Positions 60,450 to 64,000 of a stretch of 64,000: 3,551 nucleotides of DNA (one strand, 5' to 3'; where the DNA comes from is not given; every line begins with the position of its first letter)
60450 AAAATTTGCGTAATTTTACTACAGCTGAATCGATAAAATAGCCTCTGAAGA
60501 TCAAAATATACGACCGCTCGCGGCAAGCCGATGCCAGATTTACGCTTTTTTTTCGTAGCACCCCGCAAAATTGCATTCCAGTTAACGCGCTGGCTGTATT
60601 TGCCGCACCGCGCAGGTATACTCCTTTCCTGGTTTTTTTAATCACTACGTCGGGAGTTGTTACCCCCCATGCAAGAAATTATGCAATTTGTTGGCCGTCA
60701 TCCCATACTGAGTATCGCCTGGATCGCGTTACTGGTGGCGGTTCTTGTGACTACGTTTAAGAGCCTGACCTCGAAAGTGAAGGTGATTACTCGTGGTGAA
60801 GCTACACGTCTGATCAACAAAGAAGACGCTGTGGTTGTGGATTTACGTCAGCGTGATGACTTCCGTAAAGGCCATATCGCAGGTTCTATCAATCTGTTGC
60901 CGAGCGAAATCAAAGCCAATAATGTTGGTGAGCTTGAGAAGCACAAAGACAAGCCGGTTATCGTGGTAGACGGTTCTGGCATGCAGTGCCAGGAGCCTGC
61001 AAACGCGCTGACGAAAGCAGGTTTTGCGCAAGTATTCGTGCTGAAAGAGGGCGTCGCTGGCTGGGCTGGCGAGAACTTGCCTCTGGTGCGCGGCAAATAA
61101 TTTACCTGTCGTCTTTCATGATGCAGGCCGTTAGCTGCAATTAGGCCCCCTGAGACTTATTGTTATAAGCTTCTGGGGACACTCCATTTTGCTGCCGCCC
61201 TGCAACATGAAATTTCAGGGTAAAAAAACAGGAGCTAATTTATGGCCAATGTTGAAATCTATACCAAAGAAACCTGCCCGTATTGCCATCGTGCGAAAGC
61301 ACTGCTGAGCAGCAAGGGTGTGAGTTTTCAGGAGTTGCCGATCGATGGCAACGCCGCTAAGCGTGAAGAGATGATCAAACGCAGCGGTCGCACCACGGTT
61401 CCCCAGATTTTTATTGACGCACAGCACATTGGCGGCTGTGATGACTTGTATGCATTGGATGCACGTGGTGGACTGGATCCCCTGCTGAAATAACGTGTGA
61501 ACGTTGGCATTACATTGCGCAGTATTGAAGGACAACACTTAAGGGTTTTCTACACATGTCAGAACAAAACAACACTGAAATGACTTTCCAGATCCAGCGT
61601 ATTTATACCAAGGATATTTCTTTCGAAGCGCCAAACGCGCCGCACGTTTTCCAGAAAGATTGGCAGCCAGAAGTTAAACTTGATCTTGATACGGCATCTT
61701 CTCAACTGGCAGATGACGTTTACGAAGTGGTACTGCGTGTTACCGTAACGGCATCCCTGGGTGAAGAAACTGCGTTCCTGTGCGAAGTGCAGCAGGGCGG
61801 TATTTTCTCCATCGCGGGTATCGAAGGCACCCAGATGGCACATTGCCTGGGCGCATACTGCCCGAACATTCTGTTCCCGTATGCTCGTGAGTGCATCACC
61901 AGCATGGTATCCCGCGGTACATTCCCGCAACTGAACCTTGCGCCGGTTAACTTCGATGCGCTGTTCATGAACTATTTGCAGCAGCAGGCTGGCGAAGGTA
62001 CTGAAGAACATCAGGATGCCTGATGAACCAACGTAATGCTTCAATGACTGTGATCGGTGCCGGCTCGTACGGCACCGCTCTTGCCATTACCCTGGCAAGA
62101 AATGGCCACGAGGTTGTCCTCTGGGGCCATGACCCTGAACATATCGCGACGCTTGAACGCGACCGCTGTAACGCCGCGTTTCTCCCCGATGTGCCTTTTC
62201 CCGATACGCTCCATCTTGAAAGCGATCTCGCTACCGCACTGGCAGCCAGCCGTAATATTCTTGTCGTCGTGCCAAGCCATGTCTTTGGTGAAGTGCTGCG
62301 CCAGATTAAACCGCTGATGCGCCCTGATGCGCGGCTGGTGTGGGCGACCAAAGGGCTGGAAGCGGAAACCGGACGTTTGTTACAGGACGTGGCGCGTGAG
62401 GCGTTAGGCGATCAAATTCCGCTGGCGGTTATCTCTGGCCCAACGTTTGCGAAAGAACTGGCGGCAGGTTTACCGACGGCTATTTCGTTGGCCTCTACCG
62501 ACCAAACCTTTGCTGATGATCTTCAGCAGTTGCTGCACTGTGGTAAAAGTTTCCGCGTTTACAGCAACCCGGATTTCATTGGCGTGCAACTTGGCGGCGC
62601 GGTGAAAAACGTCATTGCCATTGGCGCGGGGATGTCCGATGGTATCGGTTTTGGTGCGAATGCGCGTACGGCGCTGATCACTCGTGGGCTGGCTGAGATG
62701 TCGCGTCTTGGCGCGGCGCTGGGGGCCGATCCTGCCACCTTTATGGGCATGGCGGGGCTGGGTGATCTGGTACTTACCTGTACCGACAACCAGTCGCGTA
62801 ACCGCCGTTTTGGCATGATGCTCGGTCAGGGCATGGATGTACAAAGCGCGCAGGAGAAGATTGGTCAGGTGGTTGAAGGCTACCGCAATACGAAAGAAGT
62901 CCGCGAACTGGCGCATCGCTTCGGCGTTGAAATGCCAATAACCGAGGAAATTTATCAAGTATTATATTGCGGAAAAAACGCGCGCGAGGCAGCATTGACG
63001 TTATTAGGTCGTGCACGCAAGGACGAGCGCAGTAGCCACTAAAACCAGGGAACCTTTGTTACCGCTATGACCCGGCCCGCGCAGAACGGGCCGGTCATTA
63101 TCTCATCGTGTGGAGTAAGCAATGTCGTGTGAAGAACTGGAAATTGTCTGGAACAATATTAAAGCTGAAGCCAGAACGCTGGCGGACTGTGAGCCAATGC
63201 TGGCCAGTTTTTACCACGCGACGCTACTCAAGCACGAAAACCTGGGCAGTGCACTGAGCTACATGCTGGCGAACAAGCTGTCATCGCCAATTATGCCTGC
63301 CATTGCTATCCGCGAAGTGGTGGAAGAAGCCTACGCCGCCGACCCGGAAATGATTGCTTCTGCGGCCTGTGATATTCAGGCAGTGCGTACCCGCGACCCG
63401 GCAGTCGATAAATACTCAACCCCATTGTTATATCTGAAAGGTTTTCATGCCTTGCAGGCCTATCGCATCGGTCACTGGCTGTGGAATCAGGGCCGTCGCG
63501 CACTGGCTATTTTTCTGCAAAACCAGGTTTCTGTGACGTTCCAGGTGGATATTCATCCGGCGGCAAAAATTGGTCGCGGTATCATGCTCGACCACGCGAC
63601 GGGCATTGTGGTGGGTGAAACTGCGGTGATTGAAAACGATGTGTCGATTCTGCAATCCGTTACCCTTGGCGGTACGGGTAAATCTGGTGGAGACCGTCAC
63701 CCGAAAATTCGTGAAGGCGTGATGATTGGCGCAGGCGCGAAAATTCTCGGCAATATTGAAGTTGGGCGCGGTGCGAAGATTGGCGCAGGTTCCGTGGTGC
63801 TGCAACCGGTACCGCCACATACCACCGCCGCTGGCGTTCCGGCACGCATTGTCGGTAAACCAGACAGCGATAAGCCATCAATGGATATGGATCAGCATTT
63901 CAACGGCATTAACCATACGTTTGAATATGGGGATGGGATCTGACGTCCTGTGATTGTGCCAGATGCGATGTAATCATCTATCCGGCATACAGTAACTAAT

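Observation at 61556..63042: Stop/start overlaps indicating translational coupling (secB-gpsA, waaQ-waaG, ROK kinase-cupin)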

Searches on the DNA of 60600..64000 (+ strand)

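Call 6: search_dna_similar(query=window:60600-64000:+, collection=ecoli_genomes, mode=near, max_rows=8)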
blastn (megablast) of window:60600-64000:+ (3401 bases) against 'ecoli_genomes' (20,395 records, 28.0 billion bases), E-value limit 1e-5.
Records with a match: 5424; places in all: 5425; records where one place covers at least 80% of the query: 5423.
Genomes with a match: 5424 of 5426; with a place that covers at least 80% of the query: 5423. Places per genome that has any: lowest 1, median 1, highest 2. On chromosomes: 5425 places; on plasmids: 0.
Best place of each record, by identity: >=99% 9; 95-99% 5414; 90-95% 1.
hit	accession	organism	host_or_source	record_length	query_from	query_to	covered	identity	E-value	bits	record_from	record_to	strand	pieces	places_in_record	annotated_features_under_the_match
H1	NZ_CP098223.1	Escherichia coli strain Z0117EC0005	Canis lupus familiaris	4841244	1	3401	100%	100.0%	0e+0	6281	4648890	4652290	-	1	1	gpsA: NAD(P)H-dependent glycerol-3-phosphate dehydrogenase | cysE: serine O-acetyltransferase | secB: protein-export chaperone SecB | yibN: rhodanese-like domain-containing protein | grxC: glutaredoxin 3 | and 1 other names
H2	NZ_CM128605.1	Escherichia coli strain E200086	Homo sapiens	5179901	1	3401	100%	100.0%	0e+0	6281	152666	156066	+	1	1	gpsA: NAD(P)H-dependent glycerol-3-phosphate dehydrogenase | cysE: serine O-acetyltransferase | secB: protein-export chaperone SecB | yibN: rhodanese-like domain-containing protein | grxC: glutaredoxin 3 | and 1 other names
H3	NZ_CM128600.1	Escherichia coli strain E400634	Homo sapiens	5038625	1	3401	100%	100.0%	0e+0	6281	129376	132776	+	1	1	gpsA: NAD(P)H-dependent glycerol-3-phosphate dehydrogenase | cysE: serine O-acetyltransferase | secB: protein-export chaperone SecB | yibN: rhodanese-like domain-containing protein | grxC: glutaredoxin 3 | and 1 other names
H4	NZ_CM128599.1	Escherichia coli strain E500002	Homo sapiens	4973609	1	3401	100%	100.0%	0e+0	6281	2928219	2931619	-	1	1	gpsA: NAD(P)H-dependent glycerol-3-phosphate dehydrogenase | cysE: serine O-acetyltransferase | secB: protein-export chaperone SecB | yibN: rhodanese-like domain-containing protein | grxC: glutaredoxin 3 | and 1 other names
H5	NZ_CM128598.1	Escherichia coli strain E600003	Homo sapiens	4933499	1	3401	100%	100.0%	0e+0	6281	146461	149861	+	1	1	gpsA: NAD(P)H-dependent glycerol-3-phosphate dehydrogenase | cysE: serine O-acetyltransferase | secB: protein-export chaperone SecB | yibN: rhodanese-like domain-containing protein | grxC: glutaredoxin 3 | and 1 other names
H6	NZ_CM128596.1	Escherichia coli strain 100117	Homo sapiens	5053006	1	3401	100%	100.0%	0e+0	6281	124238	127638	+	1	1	gpsA: NAD(P)H-dependent glycerol-3-phosphate dehydrogenase | cysE: serine O-acetyltransferase | secB: protein-export chaperone SecB | yibN: rhodanese-like domain-containing protein | grxC: glutaredoxin 3 | and 1 other names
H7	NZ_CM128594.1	Escherichia coli strain 100248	Homo sapiens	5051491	1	3401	100%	100.0%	0e+0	6281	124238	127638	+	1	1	gpsA: NAD(P)H-dependent glycerol-3-phosphate dehydrogenase | cysE: serine O-acetyltransferase | secB: protein-export chaperone SecB | yibN: rhodanese-like domain-containing protein | grxC: glutaredoxin 3 | and 1 other names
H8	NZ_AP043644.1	Escherichia coli strain AST85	Homo sapiens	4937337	1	3401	100%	100.0%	0e+0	6281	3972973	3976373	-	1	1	gpsA: NAD(P)H-dependent glycerol-3-phosphate dehydrogenase | cysE: serine O-acetyltransferase | secB: protein-export chaperone SecB | yibN: rhodanese-like domain-containing protein | grxC: glutaredoxin 3 | and 1 other names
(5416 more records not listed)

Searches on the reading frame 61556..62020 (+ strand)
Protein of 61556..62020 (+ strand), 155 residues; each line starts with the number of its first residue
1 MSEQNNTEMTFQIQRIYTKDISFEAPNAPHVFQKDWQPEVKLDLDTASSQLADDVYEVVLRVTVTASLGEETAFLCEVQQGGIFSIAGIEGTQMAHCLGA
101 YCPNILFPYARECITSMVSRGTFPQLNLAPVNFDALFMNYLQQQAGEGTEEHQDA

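Call 24: find_related_loci(query=window:61556-62020:+, collection=genome_contigs, flank=2500)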
Query window:61556-62020:+ (155 aa) in genome_contigs; peptide patterns used: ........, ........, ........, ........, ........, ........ (x = any residue, [..] = any of these).
600 stretches matched a pattern (row limit reached: there are more); 571 encode a relative of the query (tblastn E <= 1e-3); the best 80 are kept; 80 distinct loci.
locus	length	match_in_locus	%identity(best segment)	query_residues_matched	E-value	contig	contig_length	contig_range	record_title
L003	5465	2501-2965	100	1-155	9e-106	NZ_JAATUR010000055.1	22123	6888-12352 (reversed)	Escherichia coli strain SCPM-O-B-8794 55length=22123, whole genome shotgun sequence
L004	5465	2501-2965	99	1-155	2e-105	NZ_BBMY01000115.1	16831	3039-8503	Escherichia albertii NBRC 107761 = DSM 17582 strain NBRC 107761, whole genome shotgun sequence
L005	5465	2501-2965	97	1-155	1e-103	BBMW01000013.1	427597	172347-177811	Citrobacter werkmanii NBRC 105721 DNA, contig: CIWKM13, whole genome shotgun sequence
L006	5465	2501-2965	97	1-155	1e-103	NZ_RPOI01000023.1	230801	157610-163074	Citrobacter youngae strain CCUG 30791 citrobacter_youngae_CCUG30791T_0000023, whole genome shotgun sequence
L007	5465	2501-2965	97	1-155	1e-103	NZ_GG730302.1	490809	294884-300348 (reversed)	Citrobacter youngae ATCC 29220 Scfld3, whole genome shotgun sequence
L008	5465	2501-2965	97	1-155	1e-103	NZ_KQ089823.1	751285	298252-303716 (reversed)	Citrobacter sp. MGH106 aetzL-supercont1.2, whole genome shotgun sequence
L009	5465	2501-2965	97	1-155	1e-103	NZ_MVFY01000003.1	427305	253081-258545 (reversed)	Citrobacter portucalensis strain A60 A60_S7_L001_NODE_3_length_427305_cov_22.1798, whole genome shotgun sequence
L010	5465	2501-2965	97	1-155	1e-103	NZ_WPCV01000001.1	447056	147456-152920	Citrobacter sp. On2M On2M_1, whole genome shotgun sequence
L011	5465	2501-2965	97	1-155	1e-103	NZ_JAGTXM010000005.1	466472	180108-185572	Citrobacter amalonaticus strain ku-bf3 scaffold_4, whole genome shotgun sequence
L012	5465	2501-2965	97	1-155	1e-103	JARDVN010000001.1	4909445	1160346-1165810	Citrobacter amalonaticus strain AUH_CA_2023_1 contig_2, whole genome shotgun sequence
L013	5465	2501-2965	96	1-155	4e-103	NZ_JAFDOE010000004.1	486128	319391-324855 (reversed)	Citrobacter sp. FP75 contig4, whole genome shotgun sequence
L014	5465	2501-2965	96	1-155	4e-103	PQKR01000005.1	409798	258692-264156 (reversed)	Escherichia sp. ESNIH1 NODE_5, whole genome shotgun sequence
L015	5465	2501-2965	96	1-155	4e-103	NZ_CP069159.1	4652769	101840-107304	Citrobacter sp. R56 chromosome, complete genome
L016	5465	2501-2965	96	1-155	4e-103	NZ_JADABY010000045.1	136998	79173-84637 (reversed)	Citrobacter sp. Res13-Sevr-PEB04-36 seq_tig45, whole genome shotgun sequence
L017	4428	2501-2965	95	1-155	1e-102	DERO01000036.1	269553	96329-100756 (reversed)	MAG TPA_asm: Leclercia adecarboxylata isolate UBA3338 UBA3338_contig_2, whole genome shotgun sequence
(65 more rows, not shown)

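Call 45: find_homologous_proteins(query=window:61556-62020:+, max_evalue=1e-10)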
Query window:61556-62020:+ (155 aa): 7982 proteins with E <= 1e-10 among 8000 candidates; the best 120 are listed.
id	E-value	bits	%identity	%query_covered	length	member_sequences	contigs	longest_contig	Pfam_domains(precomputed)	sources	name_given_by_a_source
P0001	1.0e-126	436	99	100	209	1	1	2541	PF02556.20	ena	-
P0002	1.1e-98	345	100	100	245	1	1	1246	PF00462.31,PF13417.13,PF02556.20,PF13409.13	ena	-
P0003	2.5e-97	341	98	100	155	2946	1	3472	PF02556.20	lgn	-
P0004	3.2e-93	327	94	100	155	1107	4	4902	PF02556.20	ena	-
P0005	5.4e-92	323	97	95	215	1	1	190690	PF02556.20,PF01210.30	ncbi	-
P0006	1.1e-91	322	93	100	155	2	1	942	PF02556.20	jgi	-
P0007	1.1e-90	319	92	100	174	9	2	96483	PF02556.20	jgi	-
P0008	1.3e-90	319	91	100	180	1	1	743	PF02556.20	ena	-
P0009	3.2e-89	314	91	100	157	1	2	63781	PF02556.20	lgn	-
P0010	4.8e-89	314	90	100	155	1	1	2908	PF02556.20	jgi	jgi:preprotein translocase subunit SecB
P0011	7.8e-89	313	88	100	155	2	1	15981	PF02556.20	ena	-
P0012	1.7e-88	312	90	99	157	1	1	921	PF02556.20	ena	-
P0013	1.4e-87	309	88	100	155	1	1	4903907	PF02556.20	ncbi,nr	ncbi:protein-export chaperone SecB [Erwinia aphidicola]|nr:protein-export chaperone SecB [Erwinia ap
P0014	2.1e-87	308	86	100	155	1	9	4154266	PF02556.20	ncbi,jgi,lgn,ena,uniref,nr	ncbi:protein-export chaperone SecB [Siccibacter turicensis]|uniref:Protein-export protein SecB n=1 T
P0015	3.6e-87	308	88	100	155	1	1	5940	PF02556.20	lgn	-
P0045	2.8e-85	302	85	100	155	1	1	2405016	PF02556.20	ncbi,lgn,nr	ncbi:protein-export chaperone SecB [Enterobacteriaceae bacterium ESL0689]|nr:protein-export chaperon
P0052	6.5e-85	300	89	95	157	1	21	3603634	PF02556.20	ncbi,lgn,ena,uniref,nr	ncbi:protein-export chaperone SecB [Candidatus Erwinia dacicola]|uniref:Protein-export protein SecB 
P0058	8.8e-85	300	86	100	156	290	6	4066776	PF02556.20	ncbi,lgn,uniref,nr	ncbi:protein-export chaperone SecB [Pantoea agglomerans]|uniref:protein-export chaperone SecB n=1 Ta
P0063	1.0e-84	300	87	100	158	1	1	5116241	PF02556.20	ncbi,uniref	ncbi:protein-export chaperone SecB [Photorhabdus asymbiotica]|uniref:protein-export chaperone SecB n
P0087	6.8e-84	297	85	97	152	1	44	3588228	PF02556.20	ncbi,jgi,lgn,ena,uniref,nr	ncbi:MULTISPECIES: protein-export chaperone SecB [Tatumella]|uniref:Protein-export protein SecB n=3 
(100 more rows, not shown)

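Call 47: find_encoding_contigs(protein=P0063, flank=1500, max_places=1)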
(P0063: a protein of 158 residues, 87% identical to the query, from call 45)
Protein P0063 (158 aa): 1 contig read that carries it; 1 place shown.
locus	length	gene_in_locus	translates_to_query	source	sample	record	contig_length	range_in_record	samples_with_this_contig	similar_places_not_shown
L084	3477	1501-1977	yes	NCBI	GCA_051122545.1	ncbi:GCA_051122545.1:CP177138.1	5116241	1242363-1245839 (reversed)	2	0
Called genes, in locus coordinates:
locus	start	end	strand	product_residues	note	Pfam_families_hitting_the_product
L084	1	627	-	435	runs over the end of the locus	PF01551:Peptidase_M23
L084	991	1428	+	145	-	PF00581:Rhodanese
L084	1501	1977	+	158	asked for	PF02556:SecB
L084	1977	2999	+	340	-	PF01210:NAD_Gly3P_dh_N, PF02558:ApbA, PF03446:NAD_binding_2 (weak), PF03807:F420_oxidored (faint), PF07479:NAD_Gly3P_dh_C, PF20618:GPD_NAD_C_bact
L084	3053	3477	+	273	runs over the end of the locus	PF06426:SATase_N, PF00132:Hexapep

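Call 48: find_encoding_contigs(protein=P0087, flank=1500, max_places=1)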
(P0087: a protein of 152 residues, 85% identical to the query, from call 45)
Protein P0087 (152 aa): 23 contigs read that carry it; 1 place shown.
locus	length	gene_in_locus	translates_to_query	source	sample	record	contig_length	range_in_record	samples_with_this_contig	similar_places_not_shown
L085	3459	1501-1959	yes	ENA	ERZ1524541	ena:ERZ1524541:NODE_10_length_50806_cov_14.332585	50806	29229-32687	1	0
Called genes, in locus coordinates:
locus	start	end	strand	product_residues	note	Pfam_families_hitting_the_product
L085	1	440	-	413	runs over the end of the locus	PF01551:Peptidase_M23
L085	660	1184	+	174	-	PF00581:Rhodanese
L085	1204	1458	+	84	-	PF00462:Glutaredoxin, PF13417:GST_N_3 (weak), PF13409:GST_N_2 (weak)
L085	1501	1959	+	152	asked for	PF02556:SecB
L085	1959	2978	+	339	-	PF01210:NAD_Gly3P_dh_N, PF02558:ApbA, PF03807:F420_oxidored (faint), PF07479:NAD_Gly3P_dh_C, PF20618:GPD_NAD_C_bact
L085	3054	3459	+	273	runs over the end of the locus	PF06426:SATase_N, PF00132:Hexapep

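Call 49: find_encoding_contigs(protein=P0045, flank=1500, max_places=1)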
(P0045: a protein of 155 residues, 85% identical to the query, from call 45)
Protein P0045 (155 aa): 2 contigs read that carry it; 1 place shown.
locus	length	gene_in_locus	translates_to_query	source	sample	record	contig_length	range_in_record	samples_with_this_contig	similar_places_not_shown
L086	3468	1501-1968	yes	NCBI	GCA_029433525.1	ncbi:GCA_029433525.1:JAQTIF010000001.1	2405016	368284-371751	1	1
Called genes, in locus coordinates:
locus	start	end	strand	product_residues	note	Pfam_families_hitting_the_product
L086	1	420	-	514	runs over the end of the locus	PF01676:Metalloenzyme, PF06415:iPGM_N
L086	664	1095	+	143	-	PF00581:Rhodanese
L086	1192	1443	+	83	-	PF00462:Glutaredoxin, PF13417:GST_N_3 (weak)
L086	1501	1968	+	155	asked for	PF02556:SecB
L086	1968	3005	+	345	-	PF01210:NAD_Gly3P_dh_N, PF02558:ApbA, PF03807:F420_oxidored (faint), PF07479:NAD_Gly3P_dh_C, PF20618:GPD_NAD_C_bact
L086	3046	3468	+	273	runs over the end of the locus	PF06426:SATase_N, PF00132:Hexapep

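Call 50: find_encoding_contigs(protein=P0058, flank=1500, max_places=1)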
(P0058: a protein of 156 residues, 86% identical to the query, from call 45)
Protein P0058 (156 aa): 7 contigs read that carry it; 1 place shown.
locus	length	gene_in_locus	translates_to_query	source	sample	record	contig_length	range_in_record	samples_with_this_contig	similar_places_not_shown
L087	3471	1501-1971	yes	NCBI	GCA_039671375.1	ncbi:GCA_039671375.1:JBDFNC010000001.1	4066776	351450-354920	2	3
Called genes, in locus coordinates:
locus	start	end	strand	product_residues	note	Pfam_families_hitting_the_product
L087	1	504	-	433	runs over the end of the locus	PF01551:Peptidase_M23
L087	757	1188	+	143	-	PF00581:Rhodanese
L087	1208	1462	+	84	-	PF00462:Glutaredoxin, PF13417:GST_N_3, PF13409:GST_N_2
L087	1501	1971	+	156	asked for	PF02556:SecB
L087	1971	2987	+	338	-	PF01210:NAD_Gly3P_dh_N, PF02558:ApbA, PF07479:NAD_Gly3P_dh_C, PF20618:GPD_NAD_C_bact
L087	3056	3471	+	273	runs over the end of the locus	PF06426:SATase_N, PF00132:Hexapep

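Call 51: find_encoding_contigs(protein=P0052, flank=1500, max_places=1)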
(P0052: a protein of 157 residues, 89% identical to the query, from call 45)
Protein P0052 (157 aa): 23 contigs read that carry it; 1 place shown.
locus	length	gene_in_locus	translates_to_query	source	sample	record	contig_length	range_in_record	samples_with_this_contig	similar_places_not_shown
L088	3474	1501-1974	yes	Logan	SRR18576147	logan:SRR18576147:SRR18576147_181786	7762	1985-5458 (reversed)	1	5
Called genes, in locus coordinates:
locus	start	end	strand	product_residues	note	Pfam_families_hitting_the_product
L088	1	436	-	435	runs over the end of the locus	PF01551:Peptidase_M23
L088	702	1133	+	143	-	PF00581:Rhodanese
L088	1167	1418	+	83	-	PF05768:Glrx-like (weak), PF00462:Glutaredoxin, PF13417:GST_N_3, PF13409:GST_N_2 (weak)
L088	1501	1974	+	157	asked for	PF02556:SecB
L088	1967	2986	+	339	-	PF01210:NAD_Gly3P_dh_N, PF02558:ApbA, PF07479:NAD_Gly3P_dh_C, PF20618:GPD_NAD_C_bact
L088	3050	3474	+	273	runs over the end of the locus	PF06426:SATase_N, PF00132:Hexapep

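Call 59: search_protein_representatives(protein=window:61556-62020:+)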
Query: 155 residues. Proteins with E-value up to 0.001 (for the whole library): 3382; up to 1e-10: 1633; up to 1e-30: 129. The best 150 are listed.
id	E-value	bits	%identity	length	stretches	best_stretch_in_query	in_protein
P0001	3.3e-127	435.9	100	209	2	1-155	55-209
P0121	2.6e-61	222.2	98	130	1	1-104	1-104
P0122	3.3e-58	212.1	66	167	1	6-148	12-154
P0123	4.2e-57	208.5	95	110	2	1-80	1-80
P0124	2.4e-56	206.1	61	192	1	1-155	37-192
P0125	2.5e-52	193.0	62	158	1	7-146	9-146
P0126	2.1e-51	190.0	55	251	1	5-153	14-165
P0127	2.5e-48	180.1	52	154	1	3-144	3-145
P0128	5.1e-47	175.8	62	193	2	71-155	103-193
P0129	6.9e-46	172.1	53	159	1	4-147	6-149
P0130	8.2e-44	165.4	70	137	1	31-132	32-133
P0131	1.4e-43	164.7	50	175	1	3-151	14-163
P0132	3.0e-43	163.6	50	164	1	8-148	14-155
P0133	8.2e-43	162.2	54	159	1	7-144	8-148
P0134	7.9e-42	159.0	50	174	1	9-151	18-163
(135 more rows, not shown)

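Call 60: find_encoding_contigs(protein=P0122, flank=1500, max_places=1)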
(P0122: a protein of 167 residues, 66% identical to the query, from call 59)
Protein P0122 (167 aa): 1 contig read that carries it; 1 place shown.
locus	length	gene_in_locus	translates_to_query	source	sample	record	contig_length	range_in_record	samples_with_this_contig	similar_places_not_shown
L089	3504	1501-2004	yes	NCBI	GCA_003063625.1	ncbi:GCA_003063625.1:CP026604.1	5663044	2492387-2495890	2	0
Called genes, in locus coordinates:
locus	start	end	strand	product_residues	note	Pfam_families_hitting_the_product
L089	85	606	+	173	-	PF01797:Y1_Tnp (weak)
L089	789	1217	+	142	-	PF00581:Rhodanese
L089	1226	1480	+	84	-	PF05768:Glrx-like, PF00462:Glutaredoxin, PF13417:GST_N_3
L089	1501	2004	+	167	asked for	PF02556:SecB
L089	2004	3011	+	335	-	PF01210:NAD_Gly3P_dh_N, PF02558:ApbA, PF07479:NAD_Gly3P_dh_C, PF20618:GPD_NAD_C_bact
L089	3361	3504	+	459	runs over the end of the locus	PF04055:Radical_SAM, PF06969:HemN_C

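Call 61: find_encoding_contigs(protein=P0125, flank=1500, max_places=1)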
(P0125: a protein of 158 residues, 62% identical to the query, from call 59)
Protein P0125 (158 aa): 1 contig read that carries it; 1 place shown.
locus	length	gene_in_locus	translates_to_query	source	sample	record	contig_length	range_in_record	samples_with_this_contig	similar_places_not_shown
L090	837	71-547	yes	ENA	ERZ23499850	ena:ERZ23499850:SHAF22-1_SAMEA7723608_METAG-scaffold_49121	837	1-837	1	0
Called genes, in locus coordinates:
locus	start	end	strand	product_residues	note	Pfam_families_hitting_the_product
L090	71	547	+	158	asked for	PF02556:SecB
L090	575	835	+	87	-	?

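Call 62: find_encoding_contigs(protein=P0127, flank=1500, max_places=1)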
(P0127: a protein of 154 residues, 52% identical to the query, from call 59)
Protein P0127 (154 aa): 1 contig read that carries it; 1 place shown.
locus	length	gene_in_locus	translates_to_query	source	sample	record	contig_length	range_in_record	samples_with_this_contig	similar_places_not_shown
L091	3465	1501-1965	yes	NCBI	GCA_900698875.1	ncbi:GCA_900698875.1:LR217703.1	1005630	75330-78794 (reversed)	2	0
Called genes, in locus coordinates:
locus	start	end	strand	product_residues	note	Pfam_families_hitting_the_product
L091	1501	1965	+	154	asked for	PF02556:SecB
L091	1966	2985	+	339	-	PF01210:NAD_Gly3P_dh_N, PF02558:ApbA, PF07479:NAD_Gly3P_dh_C, PF20618:GPD_NAD_C_bact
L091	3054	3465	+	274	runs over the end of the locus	PF06426:SATase_N, PF00132:Hexapep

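Call 63: find_encoding_contigs(protein=P0129, flank=1500, max_places=1)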
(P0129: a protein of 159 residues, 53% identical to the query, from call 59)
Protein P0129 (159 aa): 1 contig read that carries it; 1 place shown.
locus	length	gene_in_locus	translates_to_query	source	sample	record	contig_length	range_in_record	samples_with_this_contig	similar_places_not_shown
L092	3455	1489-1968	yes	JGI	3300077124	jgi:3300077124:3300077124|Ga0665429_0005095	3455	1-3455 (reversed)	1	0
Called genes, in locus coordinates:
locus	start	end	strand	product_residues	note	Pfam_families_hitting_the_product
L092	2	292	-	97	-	?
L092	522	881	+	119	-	PF12840:HTH_20, PF01022:HTH_5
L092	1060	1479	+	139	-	PF00581:Rhodanese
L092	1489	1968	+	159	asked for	PF02556:SecB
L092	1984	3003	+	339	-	PF01210:NAD_Gly3P_dh_N, PF03446:NAD_binding_2 (weak), PF02558:ApbA (weak), PF07479:NAD_Gly3P_dh_C, PF20618:GPD_NAD_C_bact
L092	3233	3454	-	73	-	?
